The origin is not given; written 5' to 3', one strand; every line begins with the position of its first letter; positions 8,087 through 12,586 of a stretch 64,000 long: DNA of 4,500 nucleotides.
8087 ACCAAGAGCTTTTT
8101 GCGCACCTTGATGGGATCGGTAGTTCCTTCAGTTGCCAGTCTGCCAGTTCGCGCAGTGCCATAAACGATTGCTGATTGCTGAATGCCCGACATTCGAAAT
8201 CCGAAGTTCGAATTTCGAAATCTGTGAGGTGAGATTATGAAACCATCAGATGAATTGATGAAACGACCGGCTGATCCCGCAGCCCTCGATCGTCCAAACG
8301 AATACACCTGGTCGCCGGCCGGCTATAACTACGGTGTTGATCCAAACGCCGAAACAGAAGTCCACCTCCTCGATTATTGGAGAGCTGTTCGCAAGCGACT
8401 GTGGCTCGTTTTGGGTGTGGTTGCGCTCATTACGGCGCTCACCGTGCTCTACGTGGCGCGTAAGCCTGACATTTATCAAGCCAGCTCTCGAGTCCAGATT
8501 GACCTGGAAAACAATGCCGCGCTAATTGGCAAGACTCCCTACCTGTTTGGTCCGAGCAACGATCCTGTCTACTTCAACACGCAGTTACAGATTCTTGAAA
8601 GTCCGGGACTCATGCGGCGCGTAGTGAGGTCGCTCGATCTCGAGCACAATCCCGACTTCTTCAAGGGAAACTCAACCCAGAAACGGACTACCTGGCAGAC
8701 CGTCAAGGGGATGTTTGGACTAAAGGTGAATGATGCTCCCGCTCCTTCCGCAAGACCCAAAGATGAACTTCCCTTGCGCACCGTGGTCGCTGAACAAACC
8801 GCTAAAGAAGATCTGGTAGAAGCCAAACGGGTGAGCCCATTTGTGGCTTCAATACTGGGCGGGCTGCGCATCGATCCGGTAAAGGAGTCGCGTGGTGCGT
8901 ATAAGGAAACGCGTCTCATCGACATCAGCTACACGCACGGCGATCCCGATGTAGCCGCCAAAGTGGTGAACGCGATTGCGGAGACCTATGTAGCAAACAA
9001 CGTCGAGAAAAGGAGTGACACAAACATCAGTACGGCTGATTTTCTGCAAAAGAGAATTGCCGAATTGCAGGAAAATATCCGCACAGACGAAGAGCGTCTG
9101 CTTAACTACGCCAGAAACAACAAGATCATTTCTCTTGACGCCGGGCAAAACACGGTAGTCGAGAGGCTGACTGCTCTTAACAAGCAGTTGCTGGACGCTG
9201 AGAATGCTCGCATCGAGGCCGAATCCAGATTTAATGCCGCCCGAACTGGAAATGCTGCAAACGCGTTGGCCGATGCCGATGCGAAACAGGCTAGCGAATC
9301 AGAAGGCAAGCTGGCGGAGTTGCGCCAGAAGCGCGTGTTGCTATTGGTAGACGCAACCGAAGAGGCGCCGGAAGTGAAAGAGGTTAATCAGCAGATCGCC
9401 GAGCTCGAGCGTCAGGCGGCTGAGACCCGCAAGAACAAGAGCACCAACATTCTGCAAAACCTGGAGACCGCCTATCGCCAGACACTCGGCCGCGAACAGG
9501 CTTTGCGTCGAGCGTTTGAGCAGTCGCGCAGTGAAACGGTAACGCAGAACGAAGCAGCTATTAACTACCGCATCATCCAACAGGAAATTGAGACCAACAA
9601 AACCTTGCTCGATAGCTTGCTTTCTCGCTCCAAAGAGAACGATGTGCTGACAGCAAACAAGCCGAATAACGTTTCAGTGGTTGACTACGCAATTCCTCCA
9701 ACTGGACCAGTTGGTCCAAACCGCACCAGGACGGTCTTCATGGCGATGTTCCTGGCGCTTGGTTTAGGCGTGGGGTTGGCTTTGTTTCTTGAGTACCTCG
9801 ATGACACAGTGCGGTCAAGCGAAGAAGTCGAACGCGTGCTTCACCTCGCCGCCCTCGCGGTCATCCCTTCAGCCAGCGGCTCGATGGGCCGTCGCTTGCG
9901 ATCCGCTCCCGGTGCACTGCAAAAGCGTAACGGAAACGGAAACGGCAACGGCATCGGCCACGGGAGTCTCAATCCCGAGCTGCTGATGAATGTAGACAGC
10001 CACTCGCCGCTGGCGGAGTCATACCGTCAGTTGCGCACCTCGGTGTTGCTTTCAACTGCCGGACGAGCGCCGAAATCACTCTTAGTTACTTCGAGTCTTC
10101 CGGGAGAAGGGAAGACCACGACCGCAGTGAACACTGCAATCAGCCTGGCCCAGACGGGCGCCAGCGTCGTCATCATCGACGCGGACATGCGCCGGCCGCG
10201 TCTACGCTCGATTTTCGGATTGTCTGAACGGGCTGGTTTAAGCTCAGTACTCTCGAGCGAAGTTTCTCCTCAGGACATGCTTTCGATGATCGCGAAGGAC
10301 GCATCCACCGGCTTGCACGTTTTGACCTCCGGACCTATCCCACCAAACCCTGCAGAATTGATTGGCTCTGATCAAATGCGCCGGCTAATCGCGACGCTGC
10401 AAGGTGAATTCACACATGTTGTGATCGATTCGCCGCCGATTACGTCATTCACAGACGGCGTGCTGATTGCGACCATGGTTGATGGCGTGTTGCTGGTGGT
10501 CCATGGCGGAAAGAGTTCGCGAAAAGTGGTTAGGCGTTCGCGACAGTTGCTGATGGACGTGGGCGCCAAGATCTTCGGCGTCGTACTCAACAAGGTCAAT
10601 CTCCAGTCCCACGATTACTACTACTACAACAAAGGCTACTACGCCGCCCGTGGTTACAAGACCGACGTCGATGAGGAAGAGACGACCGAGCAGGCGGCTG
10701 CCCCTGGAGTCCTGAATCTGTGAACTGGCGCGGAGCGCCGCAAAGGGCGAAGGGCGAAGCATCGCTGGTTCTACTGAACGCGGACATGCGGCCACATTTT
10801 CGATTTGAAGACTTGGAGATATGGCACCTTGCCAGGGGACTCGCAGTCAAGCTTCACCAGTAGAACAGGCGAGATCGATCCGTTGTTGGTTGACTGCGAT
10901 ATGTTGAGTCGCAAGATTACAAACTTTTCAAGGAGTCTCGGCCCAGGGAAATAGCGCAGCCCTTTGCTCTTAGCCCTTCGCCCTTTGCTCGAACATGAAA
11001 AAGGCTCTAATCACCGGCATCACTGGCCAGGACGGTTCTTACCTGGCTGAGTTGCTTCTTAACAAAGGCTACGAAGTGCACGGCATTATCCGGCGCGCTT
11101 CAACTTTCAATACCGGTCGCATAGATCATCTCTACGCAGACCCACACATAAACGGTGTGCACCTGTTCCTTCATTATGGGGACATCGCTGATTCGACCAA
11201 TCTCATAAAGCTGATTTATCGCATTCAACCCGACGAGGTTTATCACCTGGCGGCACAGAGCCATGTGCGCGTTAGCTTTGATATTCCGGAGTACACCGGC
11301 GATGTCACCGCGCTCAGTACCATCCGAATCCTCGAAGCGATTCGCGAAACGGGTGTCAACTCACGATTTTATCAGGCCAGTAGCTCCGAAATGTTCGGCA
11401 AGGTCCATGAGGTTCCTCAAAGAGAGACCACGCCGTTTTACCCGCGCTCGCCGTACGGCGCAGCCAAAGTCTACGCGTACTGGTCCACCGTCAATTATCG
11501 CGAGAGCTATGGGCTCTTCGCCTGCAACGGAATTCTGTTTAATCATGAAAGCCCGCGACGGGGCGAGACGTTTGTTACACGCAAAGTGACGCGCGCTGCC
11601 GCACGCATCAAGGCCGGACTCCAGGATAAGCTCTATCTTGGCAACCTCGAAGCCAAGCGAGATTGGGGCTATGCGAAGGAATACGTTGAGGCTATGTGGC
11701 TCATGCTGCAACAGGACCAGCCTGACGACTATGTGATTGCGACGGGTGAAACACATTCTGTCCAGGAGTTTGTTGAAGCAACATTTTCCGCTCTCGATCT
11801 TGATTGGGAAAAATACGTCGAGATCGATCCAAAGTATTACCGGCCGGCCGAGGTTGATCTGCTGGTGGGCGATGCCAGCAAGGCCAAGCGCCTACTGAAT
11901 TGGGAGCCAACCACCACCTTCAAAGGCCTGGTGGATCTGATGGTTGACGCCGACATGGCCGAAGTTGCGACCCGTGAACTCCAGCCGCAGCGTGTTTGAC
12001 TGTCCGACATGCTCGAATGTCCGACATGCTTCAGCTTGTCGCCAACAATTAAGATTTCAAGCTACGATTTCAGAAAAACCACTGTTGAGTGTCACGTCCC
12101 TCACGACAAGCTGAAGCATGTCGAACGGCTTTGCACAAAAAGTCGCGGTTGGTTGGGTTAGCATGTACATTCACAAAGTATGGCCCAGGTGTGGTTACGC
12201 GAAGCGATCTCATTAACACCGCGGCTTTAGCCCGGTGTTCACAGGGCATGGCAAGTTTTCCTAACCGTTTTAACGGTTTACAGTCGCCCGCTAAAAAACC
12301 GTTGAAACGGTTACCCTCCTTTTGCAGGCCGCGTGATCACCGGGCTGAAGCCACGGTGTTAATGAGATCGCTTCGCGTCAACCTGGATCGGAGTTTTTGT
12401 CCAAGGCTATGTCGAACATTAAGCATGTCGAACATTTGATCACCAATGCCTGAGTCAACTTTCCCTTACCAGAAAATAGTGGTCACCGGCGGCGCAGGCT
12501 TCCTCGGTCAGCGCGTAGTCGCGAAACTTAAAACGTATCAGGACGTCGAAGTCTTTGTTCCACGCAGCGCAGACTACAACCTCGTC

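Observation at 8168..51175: Family of hairpin elements whose arms are tandem heptanucleotide repeats, filling the intergenic gaps of the locus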

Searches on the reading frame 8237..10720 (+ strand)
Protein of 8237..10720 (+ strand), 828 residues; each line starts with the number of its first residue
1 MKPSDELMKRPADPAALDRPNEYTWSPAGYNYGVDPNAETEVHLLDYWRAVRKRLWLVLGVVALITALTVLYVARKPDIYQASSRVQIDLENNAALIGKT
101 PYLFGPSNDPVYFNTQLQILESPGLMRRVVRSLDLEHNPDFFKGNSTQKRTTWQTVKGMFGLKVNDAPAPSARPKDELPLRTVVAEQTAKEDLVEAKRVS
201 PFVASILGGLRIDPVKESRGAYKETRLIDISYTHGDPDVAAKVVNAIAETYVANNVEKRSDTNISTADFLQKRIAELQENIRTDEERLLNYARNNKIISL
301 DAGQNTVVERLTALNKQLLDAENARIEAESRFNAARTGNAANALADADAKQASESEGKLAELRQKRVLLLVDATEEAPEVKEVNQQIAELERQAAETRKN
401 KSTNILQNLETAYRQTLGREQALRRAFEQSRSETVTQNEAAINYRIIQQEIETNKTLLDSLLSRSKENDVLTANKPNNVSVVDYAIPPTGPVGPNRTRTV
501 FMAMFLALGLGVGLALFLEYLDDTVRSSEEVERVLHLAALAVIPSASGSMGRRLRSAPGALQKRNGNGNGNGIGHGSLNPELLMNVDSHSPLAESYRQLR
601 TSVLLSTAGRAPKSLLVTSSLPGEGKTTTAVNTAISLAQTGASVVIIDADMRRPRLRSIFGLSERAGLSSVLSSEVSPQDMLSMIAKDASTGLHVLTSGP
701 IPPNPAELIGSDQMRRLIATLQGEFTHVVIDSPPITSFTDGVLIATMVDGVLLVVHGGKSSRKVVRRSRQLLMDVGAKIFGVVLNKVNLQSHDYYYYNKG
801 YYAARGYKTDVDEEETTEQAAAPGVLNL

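Call 17: search_protein_families(library=pfam, proteins=[window:8237-10720:+], max_evalue=0.01)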
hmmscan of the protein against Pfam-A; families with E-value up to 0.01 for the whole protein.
window:8237-10720:+ (828 aa): 7 families
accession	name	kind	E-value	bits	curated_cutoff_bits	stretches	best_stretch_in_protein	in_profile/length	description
PF10609.15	ParA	-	5.3e-12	46.1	27.1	1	614-789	5-177/246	NUBPL iron-transfer P-loop NTPase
PF13807.11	GNVR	-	7.8e-10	39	27.7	1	448-517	10-79/82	G-rich domain on putative tyrosine kinase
PF02706.20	Wzz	-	3.3e-09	37.4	25.5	1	41-132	2-90/91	Chain length determinant protein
PF01656.29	CbiA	-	2.5e-08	34.4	25.4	1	622-790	8-86/125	CobQ/CobB/MinD/ParA nucleotide binding domain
PF13614.12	AAA_31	-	1.4e-07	32.1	27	1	623-740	12-133/177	AAA domain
PF09140.17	MipZ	-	0.0024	17.6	20.7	1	622-657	10-45/262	ATPase MipZ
PF25199.1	nSTAND_NTPase5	-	0.0098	16.2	34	0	598-654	27-83/145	Novel STAND NTPase 5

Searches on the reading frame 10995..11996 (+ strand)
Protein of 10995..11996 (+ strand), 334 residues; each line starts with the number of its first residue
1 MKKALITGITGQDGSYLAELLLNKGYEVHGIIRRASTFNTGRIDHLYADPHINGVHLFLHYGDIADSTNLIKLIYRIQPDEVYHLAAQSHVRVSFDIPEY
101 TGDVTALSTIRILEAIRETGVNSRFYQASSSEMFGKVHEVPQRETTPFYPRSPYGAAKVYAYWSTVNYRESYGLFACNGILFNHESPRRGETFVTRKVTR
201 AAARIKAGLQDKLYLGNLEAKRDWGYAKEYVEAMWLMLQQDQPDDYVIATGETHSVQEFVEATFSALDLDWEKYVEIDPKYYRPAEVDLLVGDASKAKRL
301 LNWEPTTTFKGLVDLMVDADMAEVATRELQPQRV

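Call 17: search_protein_families(library=pfam, proteins=[window:10995-11996:+], max_evalue=0.01)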
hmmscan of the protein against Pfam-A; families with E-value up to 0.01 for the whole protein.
window:10995-11996:+ (334 aa): 4 families
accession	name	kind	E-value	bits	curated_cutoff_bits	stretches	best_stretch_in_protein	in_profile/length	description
PF16363.11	GDP_Man_Dehyd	-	2.4e-149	497.7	27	1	5-316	1-332/332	GDP-mannose 4,6 dehydratase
PF01370.27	Epimerase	-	5.5e-78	262.1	20.9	1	4-249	1-240/240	NAD dependent epimerase/dehydratase family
PF04321.23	RmlD_sub_bind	-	7.7e-08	32.2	27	1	3-159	2-130/287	RmlD substrate binding domain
PF02719.21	Polysacc_synt_2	-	0.00013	21.7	20.2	1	5-122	2-121/293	Polysaccharide biosynthesis protein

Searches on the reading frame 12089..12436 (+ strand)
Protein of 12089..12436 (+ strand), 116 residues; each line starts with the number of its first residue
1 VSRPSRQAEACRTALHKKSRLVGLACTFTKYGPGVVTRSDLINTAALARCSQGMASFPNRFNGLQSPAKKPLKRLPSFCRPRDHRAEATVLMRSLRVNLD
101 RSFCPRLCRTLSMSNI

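Call 17: search_protein_families(library=pfam, proteins=[window:12089-12436:+], max_evalue=0.01)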
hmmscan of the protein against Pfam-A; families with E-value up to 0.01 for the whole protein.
window:12089-12436:+ (116 aa): 0 families

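Call 70: search_protein_families(library=ncbifam, proteins=[window:12089-12436:+], max_evalue=0.01)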
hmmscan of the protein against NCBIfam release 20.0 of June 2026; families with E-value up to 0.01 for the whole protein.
window:12089-12436:+ (116 aa): 0 families

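Call 71: search_protein_families(library=padloc, proteins=[window:12089-12436:+], max_evalue=0.01)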
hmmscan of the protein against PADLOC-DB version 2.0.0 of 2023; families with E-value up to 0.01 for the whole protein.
window:12089-12436:+ (116 aa): 0 families
